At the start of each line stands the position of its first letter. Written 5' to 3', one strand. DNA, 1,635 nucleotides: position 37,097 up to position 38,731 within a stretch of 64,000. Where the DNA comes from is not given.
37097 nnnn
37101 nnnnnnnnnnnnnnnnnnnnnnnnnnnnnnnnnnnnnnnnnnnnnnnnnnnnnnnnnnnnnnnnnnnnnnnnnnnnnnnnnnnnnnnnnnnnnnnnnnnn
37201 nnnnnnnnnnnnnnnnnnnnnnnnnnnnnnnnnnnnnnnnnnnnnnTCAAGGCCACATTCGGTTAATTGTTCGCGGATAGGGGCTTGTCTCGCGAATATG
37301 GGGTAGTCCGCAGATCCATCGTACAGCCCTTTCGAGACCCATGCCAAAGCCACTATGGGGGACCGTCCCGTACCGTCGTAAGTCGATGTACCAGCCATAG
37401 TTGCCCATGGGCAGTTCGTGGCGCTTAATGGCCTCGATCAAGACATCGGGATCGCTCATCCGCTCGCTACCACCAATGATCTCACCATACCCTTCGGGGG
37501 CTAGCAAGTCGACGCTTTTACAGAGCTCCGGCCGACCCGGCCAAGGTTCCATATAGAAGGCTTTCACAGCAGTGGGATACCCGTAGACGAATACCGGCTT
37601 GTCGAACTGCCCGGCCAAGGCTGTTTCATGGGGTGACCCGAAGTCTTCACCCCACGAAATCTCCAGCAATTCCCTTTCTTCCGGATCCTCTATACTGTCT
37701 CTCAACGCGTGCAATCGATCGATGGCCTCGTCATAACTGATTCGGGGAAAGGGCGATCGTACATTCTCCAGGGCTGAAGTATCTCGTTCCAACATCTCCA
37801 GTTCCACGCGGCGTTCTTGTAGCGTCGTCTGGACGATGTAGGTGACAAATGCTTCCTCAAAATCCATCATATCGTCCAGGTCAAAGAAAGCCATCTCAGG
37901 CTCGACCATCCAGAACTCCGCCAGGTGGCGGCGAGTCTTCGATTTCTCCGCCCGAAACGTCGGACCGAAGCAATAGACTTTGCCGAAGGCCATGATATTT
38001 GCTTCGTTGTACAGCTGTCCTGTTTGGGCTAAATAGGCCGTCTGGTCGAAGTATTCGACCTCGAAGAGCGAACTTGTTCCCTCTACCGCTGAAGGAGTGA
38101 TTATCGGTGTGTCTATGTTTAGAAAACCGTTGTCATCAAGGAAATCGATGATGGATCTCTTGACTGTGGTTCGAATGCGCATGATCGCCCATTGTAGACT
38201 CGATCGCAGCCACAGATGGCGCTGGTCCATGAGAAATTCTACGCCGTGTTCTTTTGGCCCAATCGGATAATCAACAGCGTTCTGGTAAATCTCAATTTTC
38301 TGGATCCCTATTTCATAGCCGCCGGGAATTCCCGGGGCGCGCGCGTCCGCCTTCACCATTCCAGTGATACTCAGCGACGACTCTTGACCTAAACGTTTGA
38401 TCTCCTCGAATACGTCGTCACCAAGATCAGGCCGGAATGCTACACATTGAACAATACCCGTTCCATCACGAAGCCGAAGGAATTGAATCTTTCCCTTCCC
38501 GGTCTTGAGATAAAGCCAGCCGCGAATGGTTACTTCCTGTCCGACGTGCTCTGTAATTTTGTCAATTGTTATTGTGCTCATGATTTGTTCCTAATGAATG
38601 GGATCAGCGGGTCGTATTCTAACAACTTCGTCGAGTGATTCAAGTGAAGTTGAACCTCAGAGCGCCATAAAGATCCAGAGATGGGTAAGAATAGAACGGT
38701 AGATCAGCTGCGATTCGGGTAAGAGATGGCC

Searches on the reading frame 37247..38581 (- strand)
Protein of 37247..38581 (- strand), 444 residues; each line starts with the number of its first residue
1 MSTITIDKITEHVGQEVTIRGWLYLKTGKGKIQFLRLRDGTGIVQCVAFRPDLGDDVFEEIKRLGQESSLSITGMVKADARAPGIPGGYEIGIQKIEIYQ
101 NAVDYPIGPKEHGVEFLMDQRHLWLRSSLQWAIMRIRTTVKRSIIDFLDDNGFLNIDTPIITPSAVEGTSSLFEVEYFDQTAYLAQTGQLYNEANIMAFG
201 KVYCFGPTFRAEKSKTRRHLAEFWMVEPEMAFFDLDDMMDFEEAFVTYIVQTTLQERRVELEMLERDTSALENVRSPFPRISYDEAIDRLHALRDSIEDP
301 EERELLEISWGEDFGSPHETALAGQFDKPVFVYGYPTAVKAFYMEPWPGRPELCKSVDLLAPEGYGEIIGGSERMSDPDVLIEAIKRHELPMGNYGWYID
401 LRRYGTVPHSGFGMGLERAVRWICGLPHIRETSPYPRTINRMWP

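Call 67: search_protein_families(library=pfam, proteins=[window:37247-38581:-], max_evalue=0.00001)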
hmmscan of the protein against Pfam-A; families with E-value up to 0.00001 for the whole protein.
window:37247-38581:- (444 aa): 2 families
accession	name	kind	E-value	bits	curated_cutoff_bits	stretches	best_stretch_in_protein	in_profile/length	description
PF00152.25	tRNA-synt_2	-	4.7e-73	246.4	25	1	115-438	3-307/308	tRNA synthetases class II (D, K and N)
PF01336.31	tRNA_anti-codon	-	5.8e-15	55.4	27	1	17-98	1-74/75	OB-fold nucleic acid binding domain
